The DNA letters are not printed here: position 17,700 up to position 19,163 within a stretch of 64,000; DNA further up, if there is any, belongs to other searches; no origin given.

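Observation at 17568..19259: Compact RiPP-like locus: XRE regulator, RRE-fused radical-SAM/SPASM enzyme, and a tightly coupled 77-aa Cys-containing peptide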

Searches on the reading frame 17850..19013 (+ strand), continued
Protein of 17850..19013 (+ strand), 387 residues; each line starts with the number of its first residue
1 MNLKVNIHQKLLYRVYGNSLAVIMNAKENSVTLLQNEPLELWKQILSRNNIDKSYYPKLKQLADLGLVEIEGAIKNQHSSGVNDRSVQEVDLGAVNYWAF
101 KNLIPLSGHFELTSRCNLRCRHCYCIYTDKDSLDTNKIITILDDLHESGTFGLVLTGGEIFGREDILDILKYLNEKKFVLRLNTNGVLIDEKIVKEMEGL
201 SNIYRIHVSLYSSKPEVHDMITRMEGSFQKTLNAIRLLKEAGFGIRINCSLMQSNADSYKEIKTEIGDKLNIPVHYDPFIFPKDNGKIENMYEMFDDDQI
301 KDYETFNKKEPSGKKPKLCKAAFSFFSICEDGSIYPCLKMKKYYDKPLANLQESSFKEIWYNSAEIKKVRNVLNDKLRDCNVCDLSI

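Call 31: search_solved_structures(query=A1, max_evalue=0.001, show_alignments=2)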
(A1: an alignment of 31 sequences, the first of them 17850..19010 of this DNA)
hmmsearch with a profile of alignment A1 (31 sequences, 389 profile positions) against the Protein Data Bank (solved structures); distinct sequences matched with E-value up to 0.001: 24.
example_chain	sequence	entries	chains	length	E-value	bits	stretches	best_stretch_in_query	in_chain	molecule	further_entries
6efn_A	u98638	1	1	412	2.4e-22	82.6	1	98-363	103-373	Sporulation killing factor maturation protein SkfB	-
5v1q_A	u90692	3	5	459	5.3e-12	48.6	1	96-386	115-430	Radical SAM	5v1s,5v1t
6c8v_A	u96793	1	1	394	1.4e-11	47.2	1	106-374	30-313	Coenzyme PQQ synthesis protein E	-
7vob_C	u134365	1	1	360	3.5e-10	42.6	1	110-266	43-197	Cytosylglucuronate decarboxylase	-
7voc_C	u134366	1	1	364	3.6e-10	42.6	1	110-266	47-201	Cytosylglucuronate decarboxylase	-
5wgg_A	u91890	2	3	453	1.3e-09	40.8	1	109-357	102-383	Radical SAM domain protein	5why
2fb2_A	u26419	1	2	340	4.1e-09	39.1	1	108-279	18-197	Molybdenum cofactor biosynthesis protein A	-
1tv7_A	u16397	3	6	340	4.2e-09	39.1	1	108-279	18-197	Molybdenum cofactor biosynthesis protein A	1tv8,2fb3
8wm2_A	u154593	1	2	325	2.3e-08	36.6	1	109-211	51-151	Fe-S radical SAM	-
9dfu_A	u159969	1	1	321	5.7e-08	35.3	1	84-262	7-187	Radical SAM core domain-containing protein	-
9dfn_A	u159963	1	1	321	1.7e-07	33.8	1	84-262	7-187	Radical SAM core domain-containing protein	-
5vsl_A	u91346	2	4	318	2.2e-06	30.1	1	99-257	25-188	Radical S-adenosyl methionine domain-containing protein 2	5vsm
6q2p_A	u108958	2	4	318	2.4e-06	30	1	99-257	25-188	Radical S-adenosyl methionine domain-containing protein 2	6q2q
9dfw_A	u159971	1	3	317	6.1e-06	28.6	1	84-255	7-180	Radical SAM core domain-containing protein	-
9dgw_A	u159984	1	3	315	7.3e-06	28.4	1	84-254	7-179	Radical SAM core domain-containing protein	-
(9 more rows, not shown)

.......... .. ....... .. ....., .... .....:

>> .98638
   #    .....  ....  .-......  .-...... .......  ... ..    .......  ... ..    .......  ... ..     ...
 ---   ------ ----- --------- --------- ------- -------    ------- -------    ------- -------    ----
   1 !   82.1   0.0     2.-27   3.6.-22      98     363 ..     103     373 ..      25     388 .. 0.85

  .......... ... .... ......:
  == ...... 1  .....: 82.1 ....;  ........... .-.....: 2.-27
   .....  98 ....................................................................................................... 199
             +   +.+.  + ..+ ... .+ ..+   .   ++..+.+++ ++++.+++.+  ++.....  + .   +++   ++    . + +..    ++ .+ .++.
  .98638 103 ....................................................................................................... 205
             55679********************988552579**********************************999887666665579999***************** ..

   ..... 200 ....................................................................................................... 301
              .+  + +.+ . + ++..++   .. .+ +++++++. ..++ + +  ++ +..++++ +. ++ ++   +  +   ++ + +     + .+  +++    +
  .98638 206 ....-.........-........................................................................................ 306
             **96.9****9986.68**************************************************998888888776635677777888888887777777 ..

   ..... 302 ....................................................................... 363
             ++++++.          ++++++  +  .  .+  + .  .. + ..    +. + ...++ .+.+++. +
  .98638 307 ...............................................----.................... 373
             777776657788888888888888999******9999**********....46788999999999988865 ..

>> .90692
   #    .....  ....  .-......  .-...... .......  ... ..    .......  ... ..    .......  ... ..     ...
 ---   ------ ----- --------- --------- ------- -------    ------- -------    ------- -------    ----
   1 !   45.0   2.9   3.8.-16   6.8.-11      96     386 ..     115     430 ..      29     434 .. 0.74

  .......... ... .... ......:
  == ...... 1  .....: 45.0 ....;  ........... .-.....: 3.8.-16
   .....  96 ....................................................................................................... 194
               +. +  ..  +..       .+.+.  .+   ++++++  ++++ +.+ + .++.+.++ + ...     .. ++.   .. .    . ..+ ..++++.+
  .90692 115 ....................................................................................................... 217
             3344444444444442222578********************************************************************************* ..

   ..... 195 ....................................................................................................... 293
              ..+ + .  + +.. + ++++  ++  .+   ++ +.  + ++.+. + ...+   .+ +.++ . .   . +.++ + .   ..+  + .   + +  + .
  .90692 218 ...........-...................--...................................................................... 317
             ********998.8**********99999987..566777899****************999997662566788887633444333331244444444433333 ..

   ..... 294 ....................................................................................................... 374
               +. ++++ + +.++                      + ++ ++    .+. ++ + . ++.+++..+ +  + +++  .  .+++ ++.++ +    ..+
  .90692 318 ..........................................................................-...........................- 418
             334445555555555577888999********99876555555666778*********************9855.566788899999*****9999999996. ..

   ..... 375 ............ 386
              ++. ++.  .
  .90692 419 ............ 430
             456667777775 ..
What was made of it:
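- PDB profile search: SkfB 2.4e-22, SuiB 5e-12, PqqE 1.4e-11, CteB 1.3e-9, against anSME 2.5e-5 (call 31).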

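Call 36: predict_structure(alignment_id=A1)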
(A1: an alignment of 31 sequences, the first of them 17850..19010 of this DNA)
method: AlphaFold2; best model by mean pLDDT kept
length: 387 residues; sequences in the alignment: 31
mean_pLDDT: 84.8   pTM: 0.86
mean pLDDT of the five models: 84.8, 81.9, 81.6, 81.3, 79.0
residues with pLDDT >= 90: 209; 70-90: 122; 50-70: 21; < 50: 35
segments of 3 or more residues with pLDDT < 50: 76-87, 310-323, 379-387
pLDDT, mean of each block of 10 residues (from residue 1): 84 93 88 90 87 86 89 55 45 75 88 86 83 95 96 91 95 97 95 96 95 97 96 98 95 96 97 93 86 93 80 44 71 82 79 93 84 65 38
secondary structure, 60 per line:
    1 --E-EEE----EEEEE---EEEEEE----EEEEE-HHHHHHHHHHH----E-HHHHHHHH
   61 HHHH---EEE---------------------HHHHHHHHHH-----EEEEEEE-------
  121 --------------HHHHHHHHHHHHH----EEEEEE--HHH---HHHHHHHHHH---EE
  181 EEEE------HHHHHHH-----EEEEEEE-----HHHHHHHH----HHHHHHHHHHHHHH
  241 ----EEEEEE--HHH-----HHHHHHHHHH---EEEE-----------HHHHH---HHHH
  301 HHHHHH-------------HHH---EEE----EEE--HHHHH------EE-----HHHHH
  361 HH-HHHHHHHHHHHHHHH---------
elements in order: E5-7 E12-16 E20-25 E30-34 H36-46 H53-64 E68-70 H92-101 E107-113 H135-147 E152-157 H166-175 E179-184 H191-197 E203-209 H215-222 H227-240 E245-250 H261-270 E274-277 H289-293 H297-306 E326-328 E333-335 H338-342 H356-362 H364-378
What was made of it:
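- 17850..19013 (+): Radical-SAM/Twitch enzyme, 387 aa, with three domains. AF2 model pLDDT 84.8, pTM 0.86 (call 36).
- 18804..19010 (+): Twitch domain (aa 319-387): C319, β-hairpin, C337, helix, then C380-x2-C383 four residues before the C-terminus. AF2 topology: hairpin 326-335, helix 356-378 (call 36).
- On Radical-SAM superfamily: The AF2 barrel is at pLDDT above 90 (call 36).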

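Call 38: fold_search(model_id=the predicted structure, library=pdb)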
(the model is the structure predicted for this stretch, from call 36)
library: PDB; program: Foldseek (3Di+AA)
matches with E <= 10: 1546; with E <= 0.001: 115
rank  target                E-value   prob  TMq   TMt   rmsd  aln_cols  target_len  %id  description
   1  5v1t_A                2.8e-15  1.00  0.59  0.53   8.6       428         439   16  Crystal structure of Streptococcus suis SuiB bound to precursor peptide SuiA (released 2017-08-30)
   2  6efn                  3.8e-15  1.00  0.55  0.56   8.8       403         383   17  Structure of a RiPP maturase, SkfB (released 2018-10-24)
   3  5v1q_A                3.8e-15  1.00  0.58  0.53   8.7       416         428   15  Crystal structure of Streptococcus suis SuiB (released 2017-08-30)
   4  5v1q_B                5.1e-15  1.00  0.58  0.52   9.8       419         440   17  Crystal structure of Streptococcus suis SuiB (released 2017-08-30)
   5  5v1s_B                8.8e-15  1.00  0.57  0.52   9.9       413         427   17  Crystal structure of Streptococcus suis SuiB bound to S-adenosylmethionine (released 2017-08-30)
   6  5v1s_A                1.6e-14  1.00  0.60  0.56   8.5       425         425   16  Crystal structure of Streptococcus suis SuiB bound to S-adenosylmethionine (released 2017-08-30)
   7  5why_B                4.3e-12  1.00  0.52  0.48  17.4       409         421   14  Structural Insights into Thioether Bond Formation in the Biosynthesis of Sactipeptides (released 2017-07-26)
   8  6q2p_B                5.9e-12  1.00  0.51  0.66   6.0       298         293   18  Crystal structure of mouse viperin bound to cytidine triphosphate and S-adenosylhomocysteine (released 2020-01-22)
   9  4k38_A                1.2e-11  1.00  0.48  0.50   6.1       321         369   19  Native anSMEcpe with bound AdoMet and Kp18Cys peptide (released 2013-05-08)
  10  6q2p_A                1.3e-11  1.00  0.51  0.67   6.0       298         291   18  Crystal structure of mouse viperin bound to cytidine triphosphate and S-adenosylhomocysteine (released 2020-01-22)
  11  5vsm_A                1.7e-11  1.00  0.51  0.74   4.5       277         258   18  Crystal structure of viperin with bound [4Fe-4S] cluster, 5'-deoxyadenosine, and L-methionine (released 2017-06-14)
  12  2fb2_B                1.7e-11  1.00  0.52  0.60   6.9       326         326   17  Structure of the MoaA Arg17/266/268/Ala triple mutant (released 2006-05-09)
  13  4k37_A                1.7e-11  1.00  0.48  0.50   6.0       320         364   18  Native anSMEcpe with bound AdoMet (released 2013-05-08)
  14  4k36_A                1.8e-11  1.00  0.47  0.48   6.3       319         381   18  His6 tagged anSMEcpe with bound AdoMet (released 2013-05-08)
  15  6q2q_B                2.5e-11  1.00  0.51  0.67   6.4       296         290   16  Crystal structure of mouse viperin bound to uridine triphosphate and S-adenosylhomocysteine (released 2020-01-22)
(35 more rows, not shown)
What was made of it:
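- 17850..19013 (+): Best PDB relatives SkfB, SuiB, PqqE and CteB (calls 31, 38).
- Closest known: SkfB/SkfA. Same: Best PDB hit by sequence profile, E = 2.4e-22 (call 31), and top-2 by fold (call 38).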

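Call 56: list_cluster_members(proteins=[P0001, P0121])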
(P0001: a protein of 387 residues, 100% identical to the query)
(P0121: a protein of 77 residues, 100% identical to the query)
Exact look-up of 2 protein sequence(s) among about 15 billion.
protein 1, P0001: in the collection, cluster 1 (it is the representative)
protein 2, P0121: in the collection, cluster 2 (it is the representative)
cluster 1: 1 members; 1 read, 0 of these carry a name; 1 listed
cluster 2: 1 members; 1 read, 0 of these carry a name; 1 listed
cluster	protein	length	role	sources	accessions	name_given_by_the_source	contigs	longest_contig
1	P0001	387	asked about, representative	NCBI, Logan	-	-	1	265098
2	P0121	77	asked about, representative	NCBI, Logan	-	-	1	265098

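Call 62: find_encoding_contigs(protein=P0056, flank=3000, max_places=1)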
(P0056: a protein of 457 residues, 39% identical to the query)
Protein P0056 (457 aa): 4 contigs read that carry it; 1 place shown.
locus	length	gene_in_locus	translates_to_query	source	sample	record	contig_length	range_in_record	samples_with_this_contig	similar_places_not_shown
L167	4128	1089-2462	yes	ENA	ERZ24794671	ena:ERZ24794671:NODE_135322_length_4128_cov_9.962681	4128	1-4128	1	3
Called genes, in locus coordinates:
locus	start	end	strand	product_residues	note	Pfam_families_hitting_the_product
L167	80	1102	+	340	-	PF18765:Polbeta (weak)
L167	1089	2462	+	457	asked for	PF04055:Radical_SAM, PF13186:SPASM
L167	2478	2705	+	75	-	-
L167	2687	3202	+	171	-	PF01209:Ubie_methyltran, PF13489:Methyltransf_23 (faint), PF13649:Methyltransf_25, PF13847:Methyltransf_31 (weak), PF08241:Methyltransf_11, PF08242:Methyltransf_12 (weak)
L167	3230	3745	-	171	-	-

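Call 63: find_encoding_contigs(protein=P0057, flank=3000, max_places=1)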
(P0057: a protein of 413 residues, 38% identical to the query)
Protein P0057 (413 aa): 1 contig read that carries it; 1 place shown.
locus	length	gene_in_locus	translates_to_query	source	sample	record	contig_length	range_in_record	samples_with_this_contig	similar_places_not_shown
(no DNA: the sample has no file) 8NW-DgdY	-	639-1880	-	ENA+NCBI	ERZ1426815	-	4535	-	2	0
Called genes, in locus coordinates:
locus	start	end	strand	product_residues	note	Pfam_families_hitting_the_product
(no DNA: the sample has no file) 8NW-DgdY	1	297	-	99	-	?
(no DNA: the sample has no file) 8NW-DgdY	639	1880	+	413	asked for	PF04055:Radical_SAM, PF13186:SPASM (weak)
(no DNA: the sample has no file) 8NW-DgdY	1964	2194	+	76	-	-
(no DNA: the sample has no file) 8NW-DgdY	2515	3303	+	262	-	-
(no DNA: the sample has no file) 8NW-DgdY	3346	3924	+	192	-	-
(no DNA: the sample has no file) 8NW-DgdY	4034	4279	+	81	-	-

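Call 70: search_dna_similar(query=window:17850-19010:+, collection=phages, mode=protein, max_evalue=0.00001, max_rows=5)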
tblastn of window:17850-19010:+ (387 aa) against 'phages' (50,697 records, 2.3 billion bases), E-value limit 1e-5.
Records with a match: 22; places in all: 22; records where one place covers at least 80% of the query: 0.
Best place of each record, by identity: <60% 22.
By first word of the organism name: Bacteriophage 12; Listeria 4; Acinetobacter 2; Streptomyces 2; Enterococcus 2.
By host as written in the record: - 15; Listeria monocytogenes 4; Streptomyces lividans JI 1326 2; Enterococcus faecalis 1.
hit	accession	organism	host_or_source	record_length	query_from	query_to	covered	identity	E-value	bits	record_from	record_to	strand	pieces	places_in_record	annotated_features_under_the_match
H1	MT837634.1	Bacteriophage sp.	human fecal samples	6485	101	385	74%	25.9%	3e-12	74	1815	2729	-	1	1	record has no annotation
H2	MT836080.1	Bacteriophage sp.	human fecal samples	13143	102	380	72%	24.7%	1e-9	66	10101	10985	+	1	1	record has no annotation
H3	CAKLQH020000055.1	Acinetobacter phage MD-2021a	not known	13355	104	380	72%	22.5%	8e-13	76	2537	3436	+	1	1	moaA_2: putative Radical SAM superfamily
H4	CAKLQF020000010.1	Acinetobacter phage MD-2021a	not known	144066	104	380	72%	22.5%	9e-13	76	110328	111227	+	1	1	moaA_2: putative Radical SAM superfamily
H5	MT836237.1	Bacteriophage sp.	human fecal samples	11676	105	381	72%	22.1%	2e-8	62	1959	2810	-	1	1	record has no annotation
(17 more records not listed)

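Call 71: find_encoding_contigs(protein=P0035, flank=5000, max_places=2)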
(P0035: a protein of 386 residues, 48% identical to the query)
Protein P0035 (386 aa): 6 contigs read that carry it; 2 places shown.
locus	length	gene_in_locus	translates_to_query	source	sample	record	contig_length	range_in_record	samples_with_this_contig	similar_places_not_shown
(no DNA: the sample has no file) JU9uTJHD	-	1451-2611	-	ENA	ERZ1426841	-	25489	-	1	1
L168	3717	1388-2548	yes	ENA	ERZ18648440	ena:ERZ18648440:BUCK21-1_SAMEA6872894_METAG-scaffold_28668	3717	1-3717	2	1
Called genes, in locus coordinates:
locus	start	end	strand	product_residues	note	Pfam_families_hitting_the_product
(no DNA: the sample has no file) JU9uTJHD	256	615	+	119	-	PF05973:Gp49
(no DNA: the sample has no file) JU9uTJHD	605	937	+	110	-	PF13744:HTH_37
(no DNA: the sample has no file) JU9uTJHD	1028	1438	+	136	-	-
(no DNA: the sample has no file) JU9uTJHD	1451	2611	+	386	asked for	PF04055:Radical_SAM, PF13186:SPASM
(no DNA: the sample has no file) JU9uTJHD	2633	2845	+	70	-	-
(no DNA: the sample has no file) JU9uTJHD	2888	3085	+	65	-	-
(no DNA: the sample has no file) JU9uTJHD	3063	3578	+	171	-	PF00583:Acetyltransf_1, PF13508:Acetyltransf_7, PF13673:Acetyltransf_10 (weak)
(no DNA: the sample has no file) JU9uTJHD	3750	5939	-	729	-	PF05231:MASE1, PF03924:CHASE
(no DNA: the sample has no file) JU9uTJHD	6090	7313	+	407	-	PF04551:GcpE, PF26540:GcpE_C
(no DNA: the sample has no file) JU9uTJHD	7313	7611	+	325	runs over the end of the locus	PF04166:PdxA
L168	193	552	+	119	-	PF05973:Gp49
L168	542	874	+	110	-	PF13744:HTH_37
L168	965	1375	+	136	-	-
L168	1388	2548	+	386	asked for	PF04055:Radical_SAM, PF13186:SPASM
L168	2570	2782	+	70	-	-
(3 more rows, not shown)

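Call 72: find_encoding_contigs(protein=P0021, flank=5000, max_places=1)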
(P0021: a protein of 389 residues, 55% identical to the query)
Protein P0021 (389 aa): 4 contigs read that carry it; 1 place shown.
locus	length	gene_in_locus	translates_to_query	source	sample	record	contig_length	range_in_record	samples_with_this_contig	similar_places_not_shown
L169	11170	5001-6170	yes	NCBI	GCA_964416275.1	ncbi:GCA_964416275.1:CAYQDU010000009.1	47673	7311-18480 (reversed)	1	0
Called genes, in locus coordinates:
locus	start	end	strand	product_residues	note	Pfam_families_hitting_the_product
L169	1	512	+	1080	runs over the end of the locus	PF13540:RCC1_2 (faint), PF25390:WD40_RLD, PF05345:He_PIG (weak), PF17963:Big_9 (faint), PF17803:Cadherin_4 (faint), PF17892:Cadherin_5 (faint)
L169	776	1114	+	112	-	-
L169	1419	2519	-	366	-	-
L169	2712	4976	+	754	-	PF01966:HD, PF13328:HD_4, PF04607:RelA_SpoT, PF02824:TGS, PF19296:RelA_AH, PF28438:RelA_RIS, PF01842:ACT (weak), PF13291:ACT_4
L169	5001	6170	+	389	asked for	PF04055:Radical_SAM, PF13186:SPASM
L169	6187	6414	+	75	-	-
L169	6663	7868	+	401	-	PF03453:MoeA_N, PF00994:MoCF_biosynth, PF03454:MoeA_C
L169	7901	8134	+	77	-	-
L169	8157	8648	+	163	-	-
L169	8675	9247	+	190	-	PF01209:Ubie_methyltran, PF13489:Methyltransf_23, PF13847:Methyltransf_31, PF08241:Methyltransf_11, PF08242:Methyltransf_12, PF13649:Methyltransf_25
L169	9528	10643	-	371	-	PF07884:VKOR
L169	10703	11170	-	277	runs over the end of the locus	PF00561:Abhydrolase_1, PF12146:Hydrolase_4, PF12697:Abhydrolase_6, PF03096:Ndr (faint)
